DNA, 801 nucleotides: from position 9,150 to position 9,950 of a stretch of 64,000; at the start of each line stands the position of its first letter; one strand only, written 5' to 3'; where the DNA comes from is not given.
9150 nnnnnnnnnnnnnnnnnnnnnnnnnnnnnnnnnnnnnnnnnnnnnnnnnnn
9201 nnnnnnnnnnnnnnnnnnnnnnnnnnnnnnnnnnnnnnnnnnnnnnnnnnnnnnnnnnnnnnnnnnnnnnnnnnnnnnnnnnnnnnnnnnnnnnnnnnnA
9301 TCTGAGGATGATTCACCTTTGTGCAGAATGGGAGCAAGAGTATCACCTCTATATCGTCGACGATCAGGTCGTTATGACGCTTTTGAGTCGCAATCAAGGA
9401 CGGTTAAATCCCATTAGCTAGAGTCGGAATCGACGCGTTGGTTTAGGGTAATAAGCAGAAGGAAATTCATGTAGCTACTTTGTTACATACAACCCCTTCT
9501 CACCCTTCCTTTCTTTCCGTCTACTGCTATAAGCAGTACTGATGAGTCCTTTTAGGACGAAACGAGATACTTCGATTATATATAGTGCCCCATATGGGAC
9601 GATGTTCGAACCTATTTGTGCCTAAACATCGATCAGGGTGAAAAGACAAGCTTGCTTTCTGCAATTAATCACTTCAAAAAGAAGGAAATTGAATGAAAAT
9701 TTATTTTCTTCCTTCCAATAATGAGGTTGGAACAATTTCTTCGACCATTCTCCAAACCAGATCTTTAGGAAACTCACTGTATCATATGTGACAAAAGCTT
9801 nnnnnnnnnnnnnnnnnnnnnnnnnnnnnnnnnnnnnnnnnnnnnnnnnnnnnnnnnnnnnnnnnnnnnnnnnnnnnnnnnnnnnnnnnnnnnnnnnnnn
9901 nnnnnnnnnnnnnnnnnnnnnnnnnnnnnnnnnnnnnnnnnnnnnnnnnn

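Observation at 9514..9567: Canonical type III hammerhead ribozyme in an intergenic region of an accessory island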

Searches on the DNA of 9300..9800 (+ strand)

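Call 2: search_rna_families(source=window, start=9300, end=9800, threshold=evalue, max_evalue=10, show_alignments=5)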
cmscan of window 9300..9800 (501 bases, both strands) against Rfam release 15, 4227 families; matches with E-value up to 10: 3.
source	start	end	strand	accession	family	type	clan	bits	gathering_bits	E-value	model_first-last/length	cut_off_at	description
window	9514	9568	+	RF00008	Hammerhead_3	Gene; ribozyme;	CL00010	36.1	48.5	3.4e-06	1-54/54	no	Hammerhead ribozyme (type III)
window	9618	9686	+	RF03024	Rothia-sucC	Cis-reg;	-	16.2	64.5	1.7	1-59/59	no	Rothia-sucC RNA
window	9676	9716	+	RF03623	mir-1252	Gene; miRNA;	-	15.8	70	9.6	1-65/65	no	mir-1252 microRNA precursor family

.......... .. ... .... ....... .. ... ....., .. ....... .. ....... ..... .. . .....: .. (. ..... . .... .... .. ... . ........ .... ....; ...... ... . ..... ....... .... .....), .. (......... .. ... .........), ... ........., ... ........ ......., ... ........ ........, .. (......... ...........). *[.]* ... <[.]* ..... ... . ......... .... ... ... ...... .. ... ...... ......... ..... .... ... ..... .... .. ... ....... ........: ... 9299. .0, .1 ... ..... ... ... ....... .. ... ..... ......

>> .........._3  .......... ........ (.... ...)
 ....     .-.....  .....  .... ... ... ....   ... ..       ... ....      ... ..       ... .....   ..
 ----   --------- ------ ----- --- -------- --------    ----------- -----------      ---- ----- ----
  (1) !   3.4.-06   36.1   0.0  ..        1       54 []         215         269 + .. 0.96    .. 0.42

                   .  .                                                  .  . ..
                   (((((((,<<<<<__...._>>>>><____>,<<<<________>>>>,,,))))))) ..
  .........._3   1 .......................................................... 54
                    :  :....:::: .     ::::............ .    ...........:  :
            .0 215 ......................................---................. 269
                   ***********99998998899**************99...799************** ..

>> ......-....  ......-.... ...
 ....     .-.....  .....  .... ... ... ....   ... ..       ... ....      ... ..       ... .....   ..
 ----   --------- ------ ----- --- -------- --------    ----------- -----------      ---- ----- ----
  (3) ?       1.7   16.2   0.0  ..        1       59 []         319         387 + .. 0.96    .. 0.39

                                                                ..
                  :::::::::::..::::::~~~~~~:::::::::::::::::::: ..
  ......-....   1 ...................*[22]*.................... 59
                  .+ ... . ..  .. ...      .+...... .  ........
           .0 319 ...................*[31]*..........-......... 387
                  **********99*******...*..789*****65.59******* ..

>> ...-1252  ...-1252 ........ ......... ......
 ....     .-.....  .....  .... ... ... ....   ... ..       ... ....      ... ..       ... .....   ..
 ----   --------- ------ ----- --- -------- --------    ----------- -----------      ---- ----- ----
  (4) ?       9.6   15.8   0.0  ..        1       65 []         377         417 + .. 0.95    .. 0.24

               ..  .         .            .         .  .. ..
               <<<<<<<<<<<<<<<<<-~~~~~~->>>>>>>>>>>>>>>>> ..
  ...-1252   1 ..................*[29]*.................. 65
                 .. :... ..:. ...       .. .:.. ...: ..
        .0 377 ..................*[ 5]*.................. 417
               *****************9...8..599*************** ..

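Call 49: build_rna_model(alignment_id=A2, structure=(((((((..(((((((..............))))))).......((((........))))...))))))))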
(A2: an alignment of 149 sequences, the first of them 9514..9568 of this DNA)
Model R1 built from alignment A2 (149 sequences, 70 columns); structure: as given.
model positions 55; base pairs 18; branch points 1; effective number of sequences 8.37; information 1.011 bits per position. Calibrated on 0.2 Mb of random sequence (short: E-values are rough).
structure used (alignment columns):
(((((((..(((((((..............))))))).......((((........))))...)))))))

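Call 50: search_with_rna_model(model_id=R1, source=window, filters=off, max_evalue=10, show_alignments=3)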
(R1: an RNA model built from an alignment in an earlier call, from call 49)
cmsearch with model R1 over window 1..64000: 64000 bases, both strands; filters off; matches with E-value up to 10: 9.
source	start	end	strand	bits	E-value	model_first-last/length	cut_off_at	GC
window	9514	9568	+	54.1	5.7e-13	1-55/55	no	0.42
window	28565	28618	-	11.7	0.95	1-55/55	no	0.33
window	47686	47703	+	11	1.5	1-55/55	no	0.17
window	27239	27293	+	10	3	1-55/55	no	0.33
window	55141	55216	+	9.8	3.3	1-55/55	no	0.33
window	46312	46341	+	9.8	3.3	1-55/55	no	0.33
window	22159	22179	-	9.4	4.4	1-55/55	no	0.33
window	9546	9558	-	9.1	5.4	34-45/55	no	0.46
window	49015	49049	-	8.4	8.1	1-55/55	no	0.34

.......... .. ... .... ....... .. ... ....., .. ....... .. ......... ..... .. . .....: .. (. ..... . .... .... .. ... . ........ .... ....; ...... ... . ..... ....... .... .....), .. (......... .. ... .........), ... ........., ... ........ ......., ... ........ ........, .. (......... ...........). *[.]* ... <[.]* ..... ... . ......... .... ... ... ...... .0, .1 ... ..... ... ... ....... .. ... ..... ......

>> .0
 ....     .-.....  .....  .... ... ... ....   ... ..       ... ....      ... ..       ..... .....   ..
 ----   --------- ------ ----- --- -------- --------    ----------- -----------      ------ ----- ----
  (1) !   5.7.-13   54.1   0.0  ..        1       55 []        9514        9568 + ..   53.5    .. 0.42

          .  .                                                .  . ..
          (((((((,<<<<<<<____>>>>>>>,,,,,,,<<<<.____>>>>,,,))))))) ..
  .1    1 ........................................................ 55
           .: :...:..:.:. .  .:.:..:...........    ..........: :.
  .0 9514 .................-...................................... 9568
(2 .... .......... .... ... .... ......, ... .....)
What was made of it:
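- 9514..9568 (+): Type III hammerhead ribozyme (whole element). Predicted cleavage is between C9521 and U9522. Own covariance model R1 gives 54.1 bits, and the next best hit in the window is 11.7 bits (call 50).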

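Call 52: search_with_rna_model(model_id=R1, sources=[L005, L006, L007, L008, L009, L010, L011, L012, L013, L014, L015, L016, L017, L018, L019, L020, L021, L022, L023, L024, L025, L026, L027, L028, L029, L030, L031, L032, L033, L034, L035, L036, L037, L038, L039, L040, L041, L042, L043, L044, L045, L046, L047, L048, L049, L050, L051, L052, L053, L054, L055, L056, L057, L058, L059, L060, L061, L062, L063, L064, L065, L066, L067, L068, L069, L070, L071, L072, L073, L074, L075, L076, L077, L078, L079, L080, L081, L082, L083, L084, L085, L086, L087, L088, L089, L090, L091, L092, L093, L094, L095, L096, L097, L098, L099, L100, L101, L102, L103, L104], max_evalue=0.001)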
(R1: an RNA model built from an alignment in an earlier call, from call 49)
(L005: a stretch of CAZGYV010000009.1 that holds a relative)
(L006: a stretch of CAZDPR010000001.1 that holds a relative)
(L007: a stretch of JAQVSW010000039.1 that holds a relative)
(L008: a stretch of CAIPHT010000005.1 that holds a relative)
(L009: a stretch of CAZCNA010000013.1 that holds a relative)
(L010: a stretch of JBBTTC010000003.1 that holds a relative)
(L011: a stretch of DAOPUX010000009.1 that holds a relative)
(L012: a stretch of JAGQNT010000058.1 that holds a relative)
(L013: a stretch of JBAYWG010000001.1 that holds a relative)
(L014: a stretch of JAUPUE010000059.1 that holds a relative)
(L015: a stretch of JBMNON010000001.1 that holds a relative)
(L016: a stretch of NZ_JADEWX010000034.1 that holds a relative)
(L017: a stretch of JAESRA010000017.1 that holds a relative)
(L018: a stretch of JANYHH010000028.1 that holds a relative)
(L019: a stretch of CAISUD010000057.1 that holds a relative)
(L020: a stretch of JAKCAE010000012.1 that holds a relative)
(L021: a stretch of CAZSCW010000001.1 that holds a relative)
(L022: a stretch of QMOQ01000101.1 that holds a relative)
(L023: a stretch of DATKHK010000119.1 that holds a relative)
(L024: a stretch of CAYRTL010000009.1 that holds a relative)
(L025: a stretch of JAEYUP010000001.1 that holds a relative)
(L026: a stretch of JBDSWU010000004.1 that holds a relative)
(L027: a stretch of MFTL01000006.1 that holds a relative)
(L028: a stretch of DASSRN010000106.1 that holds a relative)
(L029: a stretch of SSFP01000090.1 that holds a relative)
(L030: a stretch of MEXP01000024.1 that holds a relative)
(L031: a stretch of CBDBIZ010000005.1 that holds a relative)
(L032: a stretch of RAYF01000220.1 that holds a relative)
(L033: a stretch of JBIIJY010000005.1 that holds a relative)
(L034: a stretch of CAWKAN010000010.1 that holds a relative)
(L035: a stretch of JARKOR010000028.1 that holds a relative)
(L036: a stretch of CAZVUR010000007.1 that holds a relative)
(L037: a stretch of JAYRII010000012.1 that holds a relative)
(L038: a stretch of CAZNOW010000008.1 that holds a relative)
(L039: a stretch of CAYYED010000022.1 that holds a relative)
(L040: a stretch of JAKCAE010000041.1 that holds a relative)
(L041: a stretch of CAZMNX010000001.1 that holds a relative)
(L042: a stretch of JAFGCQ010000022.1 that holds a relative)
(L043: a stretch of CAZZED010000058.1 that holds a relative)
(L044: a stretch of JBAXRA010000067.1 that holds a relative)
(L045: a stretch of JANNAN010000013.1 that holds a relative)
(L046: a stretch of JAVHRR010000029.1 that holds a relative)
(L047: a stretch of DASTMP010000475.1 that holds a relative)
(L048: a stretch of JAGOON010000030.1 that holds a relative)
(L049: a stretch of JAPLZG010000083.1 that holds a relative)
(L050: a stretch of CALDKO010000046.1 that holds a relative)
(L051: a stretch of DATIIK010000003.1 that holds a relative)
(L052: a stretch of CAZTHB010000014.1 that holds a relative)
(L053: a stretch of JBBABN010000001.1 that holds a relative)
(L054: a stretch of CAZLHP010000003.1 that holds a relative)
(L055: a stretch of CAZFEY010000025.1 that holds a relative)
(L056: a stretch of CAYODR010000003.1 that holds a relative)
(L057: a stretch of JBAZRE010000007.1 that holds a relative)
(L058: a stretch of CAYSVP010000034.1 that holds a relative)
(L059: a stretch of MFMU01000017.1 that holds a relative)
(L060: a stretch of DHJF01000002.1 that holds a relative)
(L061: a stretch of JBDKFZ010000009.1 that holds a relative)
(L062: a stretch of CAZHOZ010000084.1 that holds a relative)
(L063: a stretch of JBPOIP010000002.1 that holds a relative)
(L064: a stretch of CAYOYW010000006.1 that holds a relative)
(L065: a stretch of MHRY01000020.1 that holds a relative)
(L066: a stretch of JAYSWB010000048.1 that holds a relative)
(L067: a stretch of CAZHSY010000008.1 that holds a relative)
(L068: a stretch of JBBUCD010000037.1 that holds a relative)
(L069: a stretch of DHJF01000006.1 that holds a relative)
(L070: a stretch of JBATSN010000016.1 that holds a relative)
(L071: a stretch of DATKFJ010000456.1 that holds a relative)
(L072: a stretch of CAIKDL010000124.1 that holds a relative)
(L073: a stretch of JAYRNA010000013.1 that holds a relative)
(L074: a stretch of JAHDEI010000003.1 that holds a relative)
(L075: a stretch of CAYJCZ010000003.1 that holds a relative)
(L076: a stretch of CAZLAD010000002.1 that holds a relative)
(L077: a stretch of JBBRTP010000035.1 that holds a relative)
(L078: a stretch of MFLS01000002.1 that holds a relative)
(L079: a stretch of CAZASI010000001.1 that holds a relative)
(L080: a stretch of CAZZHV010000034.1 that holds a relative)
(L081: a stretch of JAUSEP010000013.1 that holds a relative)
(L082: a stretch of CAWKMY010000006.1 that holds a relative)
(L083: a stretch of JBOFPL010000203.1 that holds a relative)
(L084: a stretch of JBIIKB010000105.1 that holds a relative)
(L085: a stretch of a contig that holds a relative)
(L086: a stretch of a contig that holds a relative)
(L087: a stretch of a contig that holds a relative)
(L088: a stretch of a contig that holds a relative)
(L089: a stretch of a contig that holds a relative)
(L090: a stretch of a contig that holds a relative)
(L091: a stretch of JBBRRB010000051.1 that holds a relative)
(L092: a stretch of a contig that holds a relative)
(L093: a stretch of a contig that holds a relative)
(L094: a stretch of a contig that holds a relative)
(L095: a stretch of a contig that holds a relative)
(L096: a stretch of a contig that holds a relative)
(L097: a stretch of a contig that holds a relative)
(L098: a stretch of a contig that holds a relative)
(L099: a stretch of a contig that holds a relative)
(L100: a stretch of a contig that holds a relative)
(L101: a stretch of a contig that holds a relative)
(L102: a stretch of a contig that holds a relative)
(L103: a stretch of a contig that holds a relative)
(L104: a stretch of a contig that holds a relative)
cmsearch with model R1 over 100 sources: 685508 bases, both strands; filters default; matches with E-value up to 0.001: 140.
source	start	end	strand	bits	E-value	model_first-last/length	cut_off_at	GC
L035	20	74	+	74.2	1e-17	1-55/55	no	0.49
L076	5259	5313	+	73.9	1.2e-17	1-55/55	no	0.47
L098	3919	3973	-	73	2.3e-17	1-55/55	no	0.49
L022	135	189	+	72.7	2.7e-17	1-55/55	no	0.51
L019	6027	6081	-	72.3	3.5e-17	1-55/55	no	0.47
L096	1226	1280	+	72.2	3.9e-17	1-55/55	no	0.45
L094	3847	3901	-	71.3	7.2e-17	1-55/55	no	0.38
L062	2789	2843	+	71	8.7e-17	1-55/55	no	0.51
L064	4106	4160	+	70.6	1.1e-16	1-55/55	no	0.42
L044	65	119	-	70.6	1.1e-16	1-55/55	no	0.45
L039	3227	3281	+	70.5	1.2e-16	1-55/55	no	0.44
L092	6850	6904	+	70.4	1.3e-16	1-55/55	no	0.53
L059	4219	4272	-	70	1.6e-16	1-55/55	no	0.44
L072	1136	1190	-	69.9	1.7e-16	1-55/55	no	0.51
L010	6358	6412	+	69.9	1.8e-16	1-55/55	no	0.45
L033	5079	5132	+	69.7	2e-16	1-55/55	no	0.44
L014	7917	7971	-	69.6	2.1e-16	1-55/55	no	0.47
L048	774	828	-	69.6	2.1e-16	1-55/55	no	0.47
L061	3609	3663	-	69.6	2.1e-16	1-55/55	no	0.47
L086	3062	3116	-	69.5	2.2e-16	1-55/55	no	0.42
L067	2057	2111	-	69.5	2.3e-16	1-55/55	no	0.51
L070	381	435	-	69.4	2.4e-16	1-55/55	no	0.45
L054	1301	1355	-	69.4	2.5e-16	1-55/55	no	0.49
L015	4971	5025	+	69.3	2.6e-16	1-55/55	no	0.47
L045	7132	7186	-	69.3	2.7e-16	1-55/55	no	0.49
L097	1671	1725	-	69.2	2.7e-16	1-55/55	no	0.4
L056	7068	7122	-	69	3.2e-16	1-55/55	no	0.38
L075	7626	7679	+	68.9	3.4e-16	1-55/55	no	0.48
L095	7569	7623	+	68.8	3.8e-16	1-55/55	no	0.44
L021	3019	3074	+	68.5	4.5e-16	1-55/55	no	0.38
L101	3932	3986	+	68.4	4.8e-16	1-55/55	no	0.38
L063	1960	2014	-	68.4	4.9e-16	1-55/55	no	0.49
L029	7541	7595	-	68.1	5.8e-16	1-55/55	no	0.44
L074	960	1014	+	68.1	5.9e-16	1-55/55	no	0.51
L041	3213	3267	-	67.9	6.5e-16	1-55/55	no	0.44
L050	3230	3284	-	67.9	6.6e-16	1-55/55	no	0.45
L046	5516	5569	-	67.9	6.8e-16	1-55/55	no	0.46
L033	5636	5690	+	67.9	6.9e-16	1-55/55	no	0.4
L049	5049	5103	+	67.7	7.7e-16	1-55/55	no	0.42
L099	532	586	+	67.7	7.8e-16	1-55/55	no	0.36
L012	6142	6196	+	67.6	8.4e-16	1-55/55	no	0.42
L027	3932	3986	+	67.5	8.4e-16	1-55/55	no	0.45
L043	5304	5358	-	67.5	8.6e-16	1-55/55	no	0.42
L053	7847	7902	-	67.3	1e-15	1-55/55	no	0.46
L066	5634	5687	+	67.3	1e-15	1-55/55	no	0.41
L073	5317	5371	-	67.1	1.2e-15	1-55/55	no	0.51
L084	1222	1276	+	66.8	1.4e-15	1-55/55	no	0.51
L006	3020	3075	+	66.7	1.5e-15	1-55/55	no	0.48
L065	5235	5289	+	66.6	1.6e-15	1-55/55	no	0.47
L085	23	77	-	66.5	1.7e-15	1-55/55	no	0.38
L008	2327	2381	-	66.4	1.8e-15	1-55/55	no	0.49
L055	3297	3350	-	66.4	1.8e-15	1-55/55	no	0.46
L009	990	1044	-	66.3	1.9e-15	1-55/55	no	0.51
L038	7826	7880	+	66.3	1.9e-15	1-55/55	no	0.36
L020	2337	2390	-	66.3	2e-15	1-55/55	no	0.35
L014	3596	3650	+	66.2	2e-15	1-55/55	no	0.49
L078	6282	6336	+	66.1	2.2e-15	1-55/55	no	0.47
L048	5379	5433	-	65.9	2.5e-15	1-55/55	no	0.53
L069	818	872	-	65.6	3e-15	1-55/55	no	0.51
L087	947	1001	-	65.3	3.6e-15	1-55/55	no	0.51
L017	219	273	-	65.1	4.2e-15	1-55/55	no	0.49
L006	7111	7166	+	65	4.5e-15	1-55/55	no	0.5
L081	81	135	-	64.9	5e-15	1-55/55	no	0.47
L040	3924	3977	-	64.8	5.2e-15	1-55/55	no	0.35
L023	5470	5524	-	64.7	5.7e-15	1-55/55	no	0.44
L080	7548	7602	+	64.6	6.1e-15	1-55/55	no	0.49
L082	3171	3225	+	64.5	6.3e-15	1-55/55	no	0.49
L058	3793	3847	-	64.2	7.7e-15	1-55/55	no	0.51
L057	2089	2143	-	63.9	9.7e-15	1-55/55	no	0.47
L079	1639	1695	+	63.6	1.1e-14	1-55/55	no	0.33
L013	6613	6667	+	63.6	1.1e-14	1-55/55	no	0.53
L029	7271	7325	-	63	1.7e-14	1-55/55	no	0.55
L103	3509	3562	+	62.9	1.9e-14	1-55/55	no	0.43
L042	6315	6404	+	62.8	2e-14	1-55/55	no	0.5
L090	13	66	+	62.7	2.1e-14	1-55/55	no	0.46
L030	3399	3453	-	62.7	2.1e-14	1-55/55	no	0.53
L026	6369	6423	-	62.5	2.3e-14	1-55/55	no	0.42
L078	2599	2653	+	62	3.3e-14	1-55/55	no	0.56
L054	2010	2064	-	61.9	3.5e-14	1-55/55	no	0.45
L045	4994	5046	-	61.8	3.8e-14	1-55/55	no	0.47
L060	4915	4969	+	61.7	4e-14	1-55/55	no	0.36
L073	5656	5710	-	60.6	8.3e-14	1-55/55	no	0.51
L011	7666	7719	-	60.3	1e-13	1-55/55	no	0.5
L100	6736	6793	-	60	1.2e-13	1-55/55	no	0.48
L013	4731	4785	-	60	1.3e-13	1-55/55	no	0.47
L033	4637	4690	+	59.2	2.1e-13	1-55/55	no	0.44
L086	2679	2733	-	59.2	2.1e-13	1-55/55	no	0.49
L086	3475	3529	-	59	2.4e-13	1-55/55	no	0.51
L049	6159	6213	+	58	4.6e-13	1-55/55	no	0.4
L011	6518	6571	-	57.3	7.4e-13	1-55/55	no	0.33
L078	4224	4278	+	57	9.4e-13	1-55/55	no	0.51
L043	122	176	+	56.7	1.2e-12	1-55/55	no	0.44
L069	3133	3179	+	55.6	2.3e-12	1-47/55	3'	0.51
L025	4429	4479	+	55.5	2.4e-12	1-55/55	no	0.39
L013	7523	7576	+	55.5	2.5e-12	1-55/55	no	0.41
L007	544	611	-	55.2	2.9e-12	1-55/55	no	0.41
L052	7849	7902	+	55.2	3e-12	1-55/55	no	0.43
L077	5892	5946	-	54.9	3.6e-12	1-55/55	no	0.49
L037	4828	4885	-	54.8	3.8e-12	1-55/55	no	0.41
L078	3486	3540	+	54.8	3.9e-12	1-55/55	no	0.51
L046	5245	5298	-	53.5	9.5e-12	1-55/55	no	0.46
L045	5430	5508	-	52.5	1.8e-11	1-55/55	no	0.46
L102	7648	7700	+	52.3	2.1e-11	1-55/55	no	0.4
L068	3612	3669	-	51.9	2.8e-11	1-55/55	no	0.52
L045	2060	2132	-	49.8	1.1e-10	1-55/55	no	0.48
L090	4251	4316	+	49.6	1.2e-10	1-55/55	no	0.48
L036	6760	6816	+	48.8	2.1e-10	1-55/55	no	0.46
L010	3338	3392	+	48.4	2.8e-10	1-55/55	no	0.44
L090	5174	5238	+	48.2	3.2e-10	1-55/55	no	0.46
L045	6509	6562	-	47.3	5.5e-10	1-55/55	no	0.5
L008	661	715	-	47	6.9e-10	1-55/55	no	0.51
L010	5424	5478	+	44.9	2.8e-09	1-55/55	no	0.44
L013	5193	5263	-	44.8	2.9e-09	1-55/55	no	0.46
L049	4572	4656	+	44.8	3e-09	1-55/55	no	0.39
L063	1448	1502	-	44.6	3.3e-09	1-55/55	no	0.44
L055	3666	3749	-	44.5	3.7e-09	1-55/55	no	0.52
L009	414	483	-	43.9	5.5e-09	1-55/55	no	0.51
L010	5101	5155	+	43.3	8.2e-09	1-55/55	no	0.47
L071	724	788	-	41.8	2.1e-08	1-55/55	no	0.62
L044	2406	2462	-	40.8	4.2e-08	1-55/55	no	0.39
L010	5815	5869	+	40.2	6.2e-08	1-55/55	no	0.53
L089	3699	3757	-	39.4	1.1e-07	1-55/55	no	0.44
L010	3920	3974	+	36.7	6.4e-07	1-55/55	no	0.55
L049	5481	5559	+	36.2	8.6e-07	1-55/55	no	0.46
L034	1005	1054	-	35.7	1.2e-06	1-55/55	no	0.62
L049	4214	4292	+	34.8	2.2e-06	1-55/55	no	0.46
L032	1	36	+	34.6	2.5e-06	20-55/55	5'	0.56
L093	544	584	-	34.3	3.1e-06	1-55/55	no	0.41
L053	7476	7568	-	34.1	3.5e-06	1-55/55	no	0.51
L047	1111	1169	+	31.6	1.9e-05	1-55/55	no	0.63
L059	3851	3943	-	31.3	2.3e-05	1-55/55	no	0.49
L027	3325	3393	+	30.6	3.7e-05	1-55/55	no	0.51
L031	3513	3587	-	30.4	4.2e-05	1-55/55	no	0.53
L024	6951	7008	+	29.5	7.6e-05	1-55/55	no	0.6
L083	4173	4213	-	29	0.00011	1-55/55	no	0.41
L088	453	516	-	28.8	0.00012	1-55/55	no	0.45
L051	4356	4403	+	28.7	0.00013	1-55/55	no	0.46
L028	1568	1609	-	28.5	0.00015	1-55/55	no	0.6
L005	5777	5815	-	28.5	0.00015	1-55/55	no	0.49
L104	1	40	-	26.6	0.00052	1-51/55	3'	0.47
